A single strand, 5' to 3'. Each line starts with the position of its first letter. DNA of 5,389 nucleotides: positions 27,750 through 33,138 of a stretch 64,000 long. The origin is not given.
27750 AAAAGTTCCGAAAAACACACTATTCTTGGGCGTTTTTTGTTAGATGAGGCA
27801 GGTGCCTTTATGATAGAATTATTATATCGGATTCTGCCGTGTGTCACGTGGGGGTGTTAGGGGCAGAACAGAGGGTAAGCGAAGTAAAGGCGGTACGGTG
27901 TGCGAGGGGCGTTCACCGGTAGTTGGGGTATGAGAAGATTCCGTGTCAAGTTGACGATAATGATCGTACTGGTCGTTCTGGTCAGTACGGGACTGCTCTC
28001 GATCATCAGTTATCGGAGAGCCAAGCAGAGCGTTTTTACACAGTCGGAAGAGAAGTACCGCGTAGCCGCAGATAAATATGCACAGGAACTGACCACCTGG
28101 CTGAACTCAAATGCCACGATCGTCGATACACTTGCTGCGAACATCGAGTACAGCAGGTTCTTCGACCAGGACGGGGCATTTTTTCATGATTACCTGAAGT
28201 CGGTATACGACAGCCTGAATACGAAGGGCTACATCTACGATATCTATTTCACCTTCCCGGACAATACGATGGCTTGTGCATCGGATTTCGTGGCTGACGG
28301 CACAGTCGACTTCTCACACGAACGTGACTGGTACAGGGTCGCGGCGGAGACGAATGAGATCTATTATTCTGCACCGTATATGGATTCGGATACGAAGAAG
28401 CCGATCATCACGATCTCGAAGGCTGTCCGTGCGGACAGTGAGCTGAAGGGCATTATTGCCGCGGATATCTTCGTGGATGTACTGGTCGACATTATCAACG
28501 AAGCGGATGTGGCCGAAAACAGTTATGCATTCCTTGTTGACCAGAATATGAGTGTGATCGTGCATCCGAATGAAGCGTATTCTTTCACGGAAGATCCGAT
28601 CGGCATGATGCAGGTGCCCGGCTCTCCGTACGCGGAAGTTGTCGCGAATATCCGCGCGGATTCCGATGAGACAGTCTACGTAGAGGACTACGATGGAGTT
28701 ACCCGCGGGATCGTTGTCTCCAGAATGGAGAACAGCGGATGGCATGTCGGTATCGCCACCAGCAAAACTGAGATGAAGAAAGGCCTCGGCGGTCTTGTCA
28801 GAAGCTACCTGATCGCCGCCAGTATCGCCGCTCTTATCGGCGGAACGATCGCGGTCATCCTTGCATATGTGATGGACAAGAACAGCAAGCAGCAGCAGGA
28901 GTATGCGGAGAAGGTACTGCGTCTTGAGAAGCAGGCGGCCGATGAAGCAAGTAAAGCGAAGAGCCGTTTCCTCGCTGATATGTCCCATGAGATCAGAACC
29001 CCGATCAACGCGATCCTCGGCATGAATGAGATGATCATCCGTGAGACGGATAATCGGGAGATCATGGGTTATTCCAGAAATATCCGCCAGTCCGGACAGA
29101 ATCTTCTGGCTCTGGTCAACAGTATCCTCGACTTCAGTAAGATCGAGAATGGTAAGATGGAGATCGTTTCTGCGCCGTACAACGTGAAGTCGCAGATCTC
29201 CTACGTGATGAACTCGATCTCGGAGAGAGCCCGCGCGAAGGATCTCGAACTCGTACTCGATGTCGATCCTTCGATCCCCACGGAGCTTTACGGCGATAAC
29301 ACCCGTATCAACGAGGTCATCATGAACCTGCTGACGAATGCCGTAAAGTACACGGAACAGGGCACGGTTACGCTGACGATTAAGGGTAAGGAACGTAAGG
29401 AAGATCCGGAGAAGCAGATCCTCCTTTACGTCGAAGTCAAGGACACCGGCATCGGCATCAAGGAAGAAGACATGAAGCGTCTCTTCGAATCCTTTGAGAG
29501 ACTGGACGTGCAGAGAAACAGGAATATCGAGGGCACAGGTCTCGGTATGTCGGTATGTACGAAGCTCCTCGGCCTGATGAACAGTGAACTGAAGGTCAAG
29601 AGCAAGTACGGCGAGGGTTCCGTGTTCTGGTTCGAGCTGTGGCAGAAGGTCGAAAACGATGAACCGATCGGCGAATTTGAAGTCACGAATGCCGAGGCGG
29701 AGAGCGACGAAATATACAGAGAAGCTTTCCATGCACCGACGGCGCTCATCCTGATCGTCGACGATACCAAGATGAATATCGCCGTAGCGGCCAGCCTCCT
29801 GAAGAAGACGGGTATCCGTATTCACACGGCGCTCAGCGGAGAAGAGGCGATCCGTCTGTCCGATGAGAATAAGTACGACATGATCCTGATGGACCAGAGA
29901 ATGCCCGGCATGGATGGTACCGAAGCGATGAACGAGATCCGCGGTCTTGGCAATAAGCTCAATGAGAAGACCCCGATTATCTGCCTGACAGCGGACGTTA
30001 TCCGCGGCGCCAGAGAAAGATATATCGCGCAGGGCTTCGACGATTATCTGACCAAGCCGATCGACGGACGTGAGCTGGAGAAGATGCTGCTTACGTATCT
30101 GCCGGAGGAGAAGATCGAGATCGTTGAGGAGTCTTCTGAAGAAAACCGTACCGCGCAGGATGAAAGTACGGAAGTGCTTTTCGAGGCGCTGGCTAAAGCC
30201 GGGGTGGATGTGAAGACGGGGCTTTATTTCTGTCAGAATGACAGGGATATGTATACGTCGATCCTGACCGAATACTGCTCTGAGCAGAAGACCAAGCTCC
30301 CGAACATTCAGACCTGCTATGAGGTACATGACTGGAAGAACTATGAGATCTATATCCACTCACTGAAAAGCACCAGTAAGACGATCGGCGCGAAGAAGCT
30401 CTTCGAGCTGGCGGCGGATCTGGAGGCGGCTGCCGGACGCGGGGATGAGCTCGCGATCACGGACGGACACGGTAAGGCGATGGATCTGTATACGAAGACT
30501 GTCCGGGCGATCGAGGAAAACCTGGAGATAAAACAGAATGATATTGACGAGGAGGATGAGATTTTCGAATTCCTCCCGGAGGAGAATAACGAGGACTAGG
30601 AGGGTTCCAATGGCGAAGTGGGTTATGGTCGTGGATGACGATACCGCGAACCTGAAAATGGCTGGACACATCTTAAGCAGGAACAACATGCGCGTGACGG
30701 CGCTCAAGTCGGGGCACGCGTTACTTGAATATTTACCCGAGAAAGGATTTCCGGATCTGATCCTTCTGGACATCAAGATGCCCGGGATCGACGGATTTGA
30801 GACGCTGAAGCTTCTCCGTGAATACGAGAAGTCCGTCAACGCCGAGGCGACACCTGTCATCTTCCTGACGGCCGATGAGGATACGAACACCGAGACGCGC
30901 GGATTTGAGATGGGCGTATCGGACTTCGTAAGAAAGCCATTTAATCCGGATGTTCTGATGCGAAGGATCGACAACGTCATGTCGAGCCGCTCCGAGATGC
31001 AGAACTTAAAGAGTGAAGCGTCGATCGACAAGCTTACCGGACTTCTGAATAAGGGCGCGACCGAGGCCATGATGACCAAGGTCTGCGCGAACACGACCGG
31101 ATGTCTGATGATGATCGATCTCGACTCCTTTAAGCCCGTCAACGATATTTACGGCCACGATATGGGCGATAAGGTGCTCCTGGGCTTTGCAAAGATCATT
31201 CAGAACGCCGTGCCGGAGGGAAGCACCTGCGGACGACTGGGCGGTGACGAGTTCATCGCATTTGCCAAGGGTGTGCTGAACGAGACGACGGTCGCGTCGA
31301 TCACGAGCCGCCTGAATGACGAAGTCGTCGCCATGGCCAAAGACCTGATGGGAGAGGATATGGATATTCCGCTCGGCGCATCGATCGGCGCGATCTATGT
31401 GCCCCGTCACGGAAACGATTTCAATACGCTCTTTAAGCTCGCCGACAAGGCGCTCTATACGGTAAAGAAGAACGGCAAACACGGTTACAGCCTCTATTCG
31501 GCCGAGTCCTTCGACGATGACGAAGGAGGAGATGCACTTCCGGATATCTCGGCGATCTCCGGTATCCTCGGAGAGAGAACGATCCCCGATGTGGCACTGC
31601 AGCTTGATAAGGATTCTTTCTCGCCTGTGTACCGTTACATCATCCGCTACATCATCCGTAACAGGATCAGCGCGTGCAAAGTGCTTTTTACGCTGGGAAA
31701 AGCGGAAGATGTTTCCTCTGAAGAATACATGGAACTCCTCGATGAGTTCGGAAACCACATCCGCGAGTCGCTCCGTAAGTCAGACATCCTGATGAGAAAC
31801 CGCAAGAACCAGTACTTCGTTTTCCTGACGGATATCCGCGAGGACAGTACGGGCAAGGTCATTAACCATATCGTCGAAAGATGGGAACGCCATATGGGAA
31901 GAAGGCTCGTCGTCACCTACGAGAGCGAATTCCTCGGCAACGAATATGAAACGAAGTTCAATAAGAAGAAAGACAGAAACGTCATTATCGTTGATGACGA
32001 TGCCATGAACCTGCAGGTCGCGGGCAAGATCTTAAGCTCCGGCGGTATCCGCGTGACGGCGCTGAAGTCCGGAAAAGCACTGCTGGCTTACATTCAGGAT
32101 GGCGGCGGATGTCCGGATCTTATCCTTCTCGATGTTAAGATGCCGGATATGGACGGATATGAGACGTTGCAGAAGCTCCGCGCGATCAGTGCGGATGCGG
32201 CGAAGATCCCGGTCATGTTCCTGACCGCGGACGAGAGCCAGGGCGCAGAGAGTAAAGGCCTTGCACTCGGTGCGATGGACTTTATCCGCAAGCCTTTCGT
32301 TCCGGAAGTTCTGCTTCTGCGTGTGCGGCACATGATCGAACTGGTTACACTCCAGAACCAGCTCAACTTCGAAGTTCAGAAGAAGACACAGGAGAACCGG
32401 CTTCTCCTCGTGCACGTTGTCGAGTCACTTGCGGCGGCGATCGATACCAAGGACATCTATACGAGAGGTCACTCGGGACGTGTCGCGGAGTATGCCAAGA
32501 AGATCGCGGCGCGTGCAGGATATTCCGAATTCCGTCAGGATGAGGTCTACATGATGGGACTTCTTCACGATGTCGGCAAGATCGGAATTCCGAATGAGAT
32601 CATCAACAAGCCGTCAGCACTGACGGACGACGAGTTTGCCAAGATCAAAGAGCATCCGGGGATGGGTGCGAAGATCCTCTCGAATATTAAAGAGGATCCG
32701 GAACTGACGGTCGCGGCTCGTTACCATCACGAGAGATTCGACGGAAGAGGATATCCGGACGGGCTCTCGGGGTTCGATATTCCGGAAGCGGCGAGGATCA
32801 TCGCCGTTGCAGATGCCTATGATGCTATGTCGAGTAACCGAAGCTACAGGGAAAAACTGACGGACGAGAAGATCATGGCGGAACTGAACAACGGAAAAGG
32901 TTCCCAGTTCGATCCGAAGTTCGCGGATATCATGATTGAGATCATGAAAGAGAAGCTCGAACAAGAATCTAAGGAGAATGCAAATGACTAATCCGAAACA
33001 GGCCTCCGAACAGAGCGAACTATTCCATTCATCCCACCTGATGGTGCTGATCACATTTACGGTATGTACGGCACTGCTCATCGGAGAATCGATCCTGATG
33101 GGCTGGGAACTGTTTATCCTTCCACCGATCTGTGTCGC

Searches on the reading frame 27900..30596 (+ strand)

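Call 3: search_protein_families(library=pfam, proteins=[window:27900-30596:+], max_evalue=0.01)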
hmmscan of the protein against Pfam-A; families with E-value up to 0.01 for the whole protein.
window:27900-30596:+ (899 aa): 7 families
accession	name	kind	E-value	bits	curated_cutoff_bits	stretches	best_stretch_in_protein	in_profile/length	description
PF00072.30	Response_reg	-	5.3e-25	88.2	30.2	1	617-730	1-110/111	Response regulator receiver domain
PF02518.31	HATPase_c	-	6.4e-25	88.2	26.4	1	465-581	1-108/111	Histidine kinase-, DNA gyrase B-, and HSP90-like ATPase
PF02743.24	dCache_1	-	1.5e-19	70.9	45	1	48-285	6-239/240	Cache domain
PF00512.31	HisKA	-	2.9e-18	66.1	26.9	1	353-418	1-66/66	His Kinase A (phospho-acceptor) domain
PF22673.2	MCP-like_PDC_1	-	2.2e-10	41.4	27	1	135-194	51-110/113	Methyl-accepting chemotaxis protein-like, first PDC sensor domain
PF01627.28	Hpt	-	1.1e-05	26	24.6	1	788-855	2-68/84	Hpt domain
PF06295.17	ZapG-like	-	0.00087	19.8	33.5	0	22-81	3-64/123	Z-ring associated protein G-like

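Call 4: search_protein_families(library=ncbifam, proteins=[window:27900-30596:+], max_evalue=0.01)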
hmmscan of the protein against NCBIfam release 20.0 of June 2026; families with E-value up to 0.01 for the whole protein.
window:27900-30596:+ (899 aa): 146 families (the best 25 are shown)
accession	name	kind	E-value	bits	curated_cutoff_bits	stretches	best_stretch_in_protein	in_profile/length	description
NF008318.0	PRK11107.1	equivalog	2.9e-107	359.9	890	2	334-589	273-525/920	two-component sensor histidine kinase BarA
TIGR02956.1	TMAO_torS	equivalog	2.6e-101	340.3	676.5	1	328-849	440-944/967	TMAO reductase system sensor histidine kinase/response regulator TorS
NF041947.1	LuxQ_Vibrio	equivalog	3.4e-84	283.3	1200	1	336-733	454-838/843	quorum-sensing autoinducer 2 sensor kinase/phosphatase LuxQ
NF008302.0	PRK11091.1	equivalog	2e-80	271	838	1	344-843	273-741/779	aerobic respiration two-component sensor histidine kinase ArcB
NF011874.0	PRK15347.1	equivalog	4.7e-80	269.8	852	2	340-580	384-612/921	two component system sensor kinase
NF045901.1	HisKinLetSLeg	equivalog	8.1e-75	252.4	1650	2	339-578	278-514/906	two-component system sensor histidine kinase LetS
NF038297.2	hybrid_HK_HrmK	equivalog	7.7e-71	239.5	725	1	319-733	200-607/607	hybrid histidine kinase/response regulator HrmK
NF008099.0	PRK10841.1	equivalog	1.1e-70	238.5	920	2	337-577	453-685/949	two-component system sensor histidine kinase RcsC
NF008543.0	PRK11466.1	equivalog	5.9e-57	193.2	982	1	343-744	433-799/914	TMAO reductase system sensor histidine kinase/response regulator TorS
NF046044.1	PnpS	equivalog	1.3e-51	175.9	400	1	350-580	166-389/390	two-component system histidine kinase PnpS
NF041832.1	near_NosP_CTERM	subfamily_domain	4.5e-49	167.5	400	1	348-731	1-367/370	NahK/ErcS family hybrid sensor histidine kinase/response regulator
NF047874.1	MASE3_PAS_HK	subfamily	9.5e-46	156.8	560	1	320-596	368-639/655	MASE3 domain-containing sensor histidine kinase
TIGR02966.1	phoR_proteo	equivalog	7e-44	150.2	334.2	1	351-579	111-332/333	phosphate regulon sensor histidine kinase PhoR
NF007420.1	PRK09959.1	equivalog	2.9e-40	137.8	1995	1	338-844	696-1161/1197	acid-sensing system histidine kinase EvgS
NF041735.1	hist_kin_RppB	equivalog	3.3e-36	125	400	1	354-580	216-437/438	two-component system sensor histidine kinase RppB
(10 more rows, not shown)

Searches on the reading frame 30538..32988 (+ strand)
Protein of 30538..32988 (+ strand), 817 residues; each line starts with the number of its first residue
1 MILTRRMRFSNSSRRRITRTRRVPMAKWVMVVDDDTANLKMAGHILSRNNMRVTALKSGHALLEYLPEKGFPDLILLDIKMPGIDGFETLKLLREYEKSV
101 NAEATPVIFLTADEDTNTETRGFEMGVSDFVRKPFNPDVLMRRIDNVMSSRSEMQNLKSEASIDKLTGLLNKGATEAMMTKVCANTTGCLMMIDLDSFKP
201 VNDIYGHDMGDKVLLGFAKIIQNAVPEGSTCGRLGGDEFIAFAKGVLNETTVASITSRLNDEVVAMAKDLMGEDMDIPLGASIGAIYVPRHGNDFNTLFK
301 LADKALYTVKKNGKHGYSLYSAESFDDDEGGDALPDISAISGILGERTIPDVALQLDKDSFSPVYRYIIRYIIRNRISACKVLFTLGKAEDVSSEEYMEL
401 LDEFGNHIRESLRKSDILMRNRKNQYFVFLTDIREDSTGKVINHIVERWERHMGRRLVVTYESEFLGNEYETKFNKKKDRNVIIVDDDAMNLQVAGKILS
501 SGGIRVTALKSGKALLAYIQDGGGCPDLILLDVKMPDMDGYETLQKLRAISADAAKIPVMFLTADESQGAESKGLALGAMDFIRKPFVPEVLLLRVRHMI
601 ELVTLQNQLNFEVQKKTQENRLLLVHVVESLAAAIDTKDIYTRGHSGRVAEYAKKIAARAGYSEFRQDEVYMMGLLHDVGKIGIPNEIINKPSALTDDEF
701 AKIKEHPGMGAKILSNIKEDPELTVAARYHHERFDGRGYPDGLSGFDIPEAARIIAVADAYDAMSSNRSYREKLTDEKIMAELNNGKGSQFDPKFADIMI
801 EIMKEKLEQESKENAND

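Call 3: search_protein_families(library=pfam, proteins=[window:30538-32988:+], max_evalue=0.01)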
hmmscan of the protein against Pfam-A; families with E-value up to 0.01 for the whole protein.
window:30538-32988:+ (817 aa): 5 families
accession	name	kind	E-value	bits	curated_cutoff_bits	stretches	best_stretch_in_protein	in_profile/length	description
PF00072.30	Response_reg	-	4.8e-53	178.5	30.2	2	29-144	1-110/111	Response regulator receiver domain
PF00990.26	GGDEF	-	1.6e-36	126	23.8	1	161-314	1-159/161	Diguanylate cyclase, GGDEF domain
PF13487.12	HD_5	-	3.4e-36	125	27.2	1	632-794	4-169/170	HD domain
PF01966.28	HD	-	8.2e-21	74.9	22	1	644-764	3-116/116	HD domain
PF08668.18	HDOD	-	2.2e-06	27.7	22.9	1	644-696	97-147/196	HDOD domain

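Call 4: search_protein_families(library=ncbifam, proteins=[window:30538-32988:+], max_evalue=0.01)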
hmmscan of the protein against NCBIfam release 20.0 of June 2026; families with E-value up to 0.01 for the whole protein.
window:30538-32988:+ (817 aa): 123 families (the best 25 are shown)
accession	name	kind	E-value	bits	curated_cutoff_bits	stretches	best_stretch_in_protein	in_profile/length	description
NF007135.0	PRK09581.1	equivalog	2.4e-68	231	474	3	151-315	282-450/457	PleD family two-component system response regulator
NF053512.1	nitric_RR_NosR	exception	8.7e-60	202.9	400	3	614-813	164-364/422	response regulator c-di-GMP phosphodiesterase, NosR family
NF041880.1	EPS_EpsF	equivalog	1.9e-40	138.8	900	2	32-160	1-126/492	response regulator EpsF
NF045944.1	ResRegRpaBCyano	equivalog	2.4e-38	131.8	330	2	483-612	1-124/229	response regulator transcription factor RpaB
NF050064.1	BlResRespRegCbrR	equivalog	3.1e-38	131.8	600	2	44-315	141-409/415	bile resistance response regulator CbrR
NF040689.1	MtrAB_MtrA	equivalog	3.5e-38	131.1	300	2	29-154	1-119/219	MtrAB system response regulator MtrA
TIGR02154.1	PhoB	equivalog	5.2e-37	127.3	296.2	2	25-161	1-132/226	phosphate regulon transcriptional regulator PhoB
NF008296.0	PRK11083.1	equivalog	1.4e-36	126.1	273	2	480-605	4-123/228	two-component system response regulator CreB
NF047654.1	DiguCycDgcRLepto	equivalog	8.3e-36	123.4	500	2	27-314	3-290/295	diguanylate cyclase DgcR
NF053854.1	RespRegPhoBBctds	equivalog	7e-35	120.4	270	2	29-162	1-129/225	two-component system response regulator PhoB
NF011874.0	PRK15347.1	equivalog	2.3e-34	118.6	852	2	27-146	691-808/921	two component system sensor kinase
TIGR00254.1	GGDEF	domain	4.9e-34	117.5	37.4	1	158-317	2-164/168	diguanylate cyclase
NF012227.0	AdeR_RR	equivalog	1.1e-33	116.7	340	2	26-159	11-137/239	efflux system response regulator transcription factor AdeR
NF033117.2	vanR_ACDEGLN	exception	1.8e-33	116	350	2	482-625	1-138/226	VanR-ABDEGLN family response regulator transcription factor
NF007005.1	PRK09468.1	equivalog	3.4e-33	115.1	331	2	28-153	5-124/237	osmolarity response regulator transcription factor OmpR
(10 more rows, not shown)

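Call 53: find_related_loci(query=window:30610-32988:+, collection=metagenome_contigs, flank=10000)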
Query window:30610-32988:+ (793 aa) in metagenome_contigs; peptide patterns used: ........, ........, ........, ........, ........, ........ (x = any residue, [..] = any of these).
600 stretches matched a pattern (row limit reached: there are more); 550 encode a relative of the query (tblastn E <= 1e-3); the best 80 are kept; 80 distinct loci.
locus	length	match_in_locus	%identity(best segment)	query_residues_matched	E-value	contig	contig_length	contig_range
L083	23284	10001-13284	84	1-779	0e+0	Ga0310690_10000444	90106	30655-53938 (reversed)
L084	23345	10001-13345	81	1-789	0e+0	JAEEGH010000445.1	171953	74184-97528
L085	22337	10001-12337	66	1-781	0e+0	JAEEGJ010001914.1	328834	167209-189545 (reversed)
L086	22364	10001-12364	65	1-789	0e+0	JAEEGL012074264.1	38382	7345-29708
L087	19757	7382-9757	65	1-793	0e+0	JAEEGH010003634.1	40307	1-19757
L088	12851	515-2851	66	1-781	0e+0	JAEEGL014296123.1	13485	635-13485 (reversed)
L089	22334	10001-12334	66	1-781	0e+0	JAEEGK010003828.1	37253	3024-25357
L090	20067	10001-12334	65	1-781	0e+0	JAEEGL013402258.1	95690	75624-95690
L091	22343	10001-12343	66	1-784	0e+0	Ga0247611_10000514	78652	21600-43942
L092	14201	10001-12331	65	1-781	0e+0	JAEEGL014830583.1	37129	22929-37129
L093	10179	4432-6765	65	1-781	0e+0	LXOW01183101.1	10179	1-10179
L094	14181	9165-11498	63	1-781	0e+0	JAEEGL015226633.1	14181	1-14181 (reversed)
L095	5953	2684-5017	65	1-781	0e+0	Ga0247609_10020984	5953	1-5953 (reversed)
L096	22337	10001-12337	65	1-781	0e+0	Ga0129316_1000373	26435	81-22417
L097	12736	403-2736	65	1-781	0e+0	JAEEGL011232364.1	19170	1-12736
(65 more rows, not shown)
